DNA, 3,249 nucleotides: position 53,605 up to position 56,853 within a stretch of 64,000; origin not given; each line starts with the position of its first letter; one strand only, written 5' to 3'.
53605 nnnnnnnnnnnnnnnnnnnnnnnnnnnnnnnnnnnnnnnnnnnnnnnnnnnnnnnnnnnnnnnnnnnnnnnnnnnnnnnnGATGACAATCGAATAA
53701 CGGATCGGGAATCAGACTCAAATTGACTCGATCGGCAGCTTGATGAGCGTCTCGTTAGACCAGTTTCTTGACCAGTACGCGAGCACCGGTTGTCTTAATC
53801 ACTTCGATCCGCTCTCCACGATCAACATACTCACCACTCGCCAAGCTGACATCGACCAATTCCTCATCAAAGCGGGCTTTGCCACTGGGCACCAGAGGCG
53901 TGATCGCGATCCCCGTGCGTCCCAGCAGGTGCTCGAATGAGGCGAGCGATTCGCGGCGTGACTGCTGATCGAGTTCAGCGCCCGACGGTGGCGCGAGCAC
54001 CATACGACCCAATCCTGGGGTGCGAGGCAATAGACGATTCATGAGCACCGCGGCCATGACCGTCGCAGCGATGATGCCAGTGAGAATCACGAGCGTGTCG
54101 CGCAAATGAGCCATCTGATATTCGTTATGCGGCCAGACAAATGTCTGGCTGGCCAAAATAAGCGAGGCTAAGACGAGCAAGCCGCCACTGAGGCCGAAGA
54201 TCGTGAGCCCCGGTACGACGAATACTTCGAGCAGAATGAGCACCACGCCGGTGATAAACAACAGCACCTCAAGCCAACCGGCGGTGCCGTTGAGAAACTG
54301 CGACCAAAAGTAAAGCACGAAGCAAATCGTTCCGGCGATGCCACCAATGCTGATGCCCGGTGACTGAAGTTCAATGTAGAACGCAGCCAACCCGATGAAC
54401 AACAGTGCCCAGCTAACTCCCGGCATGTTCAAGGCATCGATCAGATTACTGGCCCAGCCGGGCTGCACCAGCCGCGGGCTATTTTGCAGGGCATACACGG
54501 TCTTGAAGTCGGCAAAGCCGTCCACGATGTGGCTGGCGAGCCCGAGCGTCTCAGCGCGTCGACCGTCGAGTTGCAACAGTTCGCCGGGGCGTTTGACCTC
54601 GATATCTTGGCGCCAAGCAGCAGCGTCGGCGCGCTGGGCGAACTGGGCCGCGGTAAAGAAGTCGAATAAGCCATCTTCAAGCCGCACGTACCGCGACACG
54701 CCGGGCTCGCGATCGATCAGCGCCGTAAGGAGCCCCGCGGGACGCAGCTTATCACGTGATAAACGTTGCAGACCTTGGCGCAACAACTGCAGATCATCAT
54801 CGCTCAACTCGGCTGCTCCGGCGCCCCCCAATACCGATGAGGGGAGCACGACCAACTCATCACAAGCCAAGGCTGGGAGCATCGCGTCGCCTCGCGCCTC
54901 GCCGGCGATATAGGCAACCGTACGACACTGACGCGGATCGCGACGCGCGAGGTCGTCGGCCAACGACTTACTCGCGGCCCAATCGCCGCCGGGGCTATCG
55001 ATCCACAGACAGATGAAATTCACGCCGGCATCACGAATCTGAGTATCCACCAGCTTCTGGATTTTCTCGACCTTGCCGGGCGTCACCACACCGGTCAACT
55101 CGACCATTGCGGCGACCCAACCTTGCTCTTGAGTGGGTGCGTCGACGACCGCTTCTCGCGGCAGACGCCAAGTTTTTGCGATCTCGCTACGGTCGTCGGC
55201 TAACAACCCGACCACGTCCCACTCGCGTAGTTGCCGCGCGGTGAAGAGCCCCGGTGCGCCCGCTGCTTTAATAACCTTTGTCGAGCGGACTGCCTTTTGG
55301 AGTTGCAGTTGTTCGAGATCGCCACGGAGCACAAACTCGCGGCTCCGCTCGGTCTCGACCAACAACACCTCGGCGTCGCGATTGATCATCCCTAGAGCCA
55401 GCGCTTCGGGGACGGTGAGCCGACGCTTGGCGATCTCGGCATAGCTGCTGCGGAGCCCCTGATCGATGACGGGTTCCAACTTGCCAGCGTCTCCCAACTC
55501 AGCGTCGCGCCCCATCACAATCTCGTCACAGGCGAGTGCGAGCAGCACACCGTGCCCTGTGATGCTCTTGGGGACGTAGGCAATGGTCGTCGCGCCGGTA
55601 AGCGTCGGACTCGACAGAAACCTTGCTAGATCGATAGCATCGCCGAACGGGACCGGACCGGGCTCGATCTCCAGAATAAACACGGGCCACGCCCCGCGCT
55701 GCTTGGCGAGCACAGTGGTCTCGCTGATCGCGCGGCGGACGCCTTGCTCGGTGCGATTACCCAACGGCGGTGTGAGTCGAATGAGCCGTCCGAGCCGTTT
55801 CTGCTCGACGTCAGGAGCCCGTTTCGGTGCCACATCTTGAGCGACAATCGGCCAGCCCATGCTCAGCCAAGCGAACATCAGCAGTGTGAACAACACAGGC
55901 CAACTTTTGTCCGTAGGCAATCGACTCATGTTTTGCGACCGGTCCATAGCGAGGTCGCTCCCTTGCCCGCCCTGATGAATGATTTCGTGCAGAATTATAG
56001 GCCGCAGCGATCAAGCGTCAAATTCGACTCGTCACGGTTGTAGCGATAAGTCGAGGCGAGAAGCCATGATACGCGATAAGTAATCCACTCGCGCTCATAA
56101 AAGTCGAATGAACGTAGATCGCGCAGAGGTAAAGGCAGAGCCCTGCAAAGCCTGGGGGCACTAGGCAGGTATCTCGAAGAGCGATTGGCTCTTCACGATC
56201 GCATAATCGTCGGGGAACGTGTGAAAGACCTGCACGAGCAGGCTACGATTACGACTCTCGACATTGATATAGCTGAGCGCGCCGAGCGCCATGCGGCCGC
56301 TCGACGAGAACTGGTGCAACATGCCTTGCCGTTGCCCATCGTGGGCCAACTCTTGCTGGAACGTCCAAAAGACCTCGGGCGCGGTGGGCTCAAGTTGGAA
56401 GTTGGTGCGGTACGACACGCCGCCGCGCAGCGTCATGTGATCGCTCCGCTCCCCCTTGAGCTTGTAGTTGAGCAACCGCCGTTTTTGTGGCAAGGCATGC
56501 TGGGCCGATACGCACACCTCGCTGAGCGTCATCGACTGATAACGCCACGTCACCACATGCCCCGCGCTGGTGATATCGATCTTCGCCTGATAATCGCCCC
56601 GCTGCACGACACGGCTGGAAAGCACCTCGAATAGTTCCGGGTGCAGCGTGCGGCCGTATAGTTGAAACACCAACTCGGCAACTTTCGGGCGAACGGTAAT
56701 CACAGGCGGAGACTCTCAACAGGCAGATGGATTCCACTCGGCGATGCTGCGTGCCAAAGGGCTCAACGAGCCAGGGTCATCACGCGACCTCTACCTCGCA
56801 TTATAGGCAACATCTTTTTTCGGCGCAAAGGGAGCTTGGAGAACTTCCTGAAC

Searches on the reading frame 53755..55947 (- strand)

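Call 3: search_protein_families(library=pfam, proteins=[window:53755-55947:-], max_evalue=0.01)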
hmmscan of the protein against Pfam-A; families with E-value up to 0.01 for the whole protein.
window:53755-55947:- (730 aa): 4 families
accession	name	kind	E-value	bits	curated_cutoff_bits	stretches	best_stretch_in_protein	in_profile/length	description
PF24961.1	NfeD_membrane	-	5.8e-26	91.3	26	1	511-636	2-118/119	NfeD integral membrane domain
PF25145.1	NfeD1b_N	-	3.2e-11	43.6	40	2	61-156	6-97/189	NfeD1b, N-terminal domain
PF01957.25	NfeD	-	1e-09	38.9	29.1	1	672-728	2-57/57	NfeD-like C-terminal, partner-binding domain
PF01972.22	SDH_protease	-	0.00037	20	31.3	0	119-153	120-154/286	ClpP-like SDH-type serine proteinase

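Call 4: search_protein_families(library=ncbifam, proteins=[window:53755-55947:-], max_evalue=0.01)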
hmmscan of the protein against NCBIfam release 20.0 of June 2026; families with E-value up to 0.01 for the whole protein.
window:53755-55947:- (730 aa): 2 families
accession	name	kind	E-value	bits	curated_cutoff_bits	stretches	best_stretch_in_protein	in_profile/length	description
TIGR00706.1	SppA_dom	equivalog_domain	5.4e-09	36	155.45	1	280-377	3-99/208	signal peptide peptidase SppA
NF047768.1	Clp_like_SDH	equivalog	8.6e-06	25.4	250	0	119-163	107-148/260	SDH family Clp fold serine proteinase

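Call 39: search_protein_families(library=padloc, proteins=[window:53755-55947:-], max_evalue=0.001)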
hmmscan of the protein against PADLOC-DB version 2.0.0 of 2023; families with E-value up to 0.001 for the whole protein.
window:53755-55947:- (730 aa): 0 families

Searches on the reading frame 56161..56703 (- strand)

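Call 3: search_protein_families(library=pfam, proteins=[window:56161-56703:-], max_evalue=0.01)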
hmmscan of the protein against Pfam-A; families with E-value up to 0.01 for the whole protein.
window:56161-56703:- (180 aa): 1 family
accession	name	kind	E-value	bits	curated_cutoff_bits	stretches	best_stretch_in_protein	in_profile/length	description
PF10936.14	DUF2617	-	3.1e-11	44.1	22.3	1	21-175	21-159/160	Protein of unknown function DUF2617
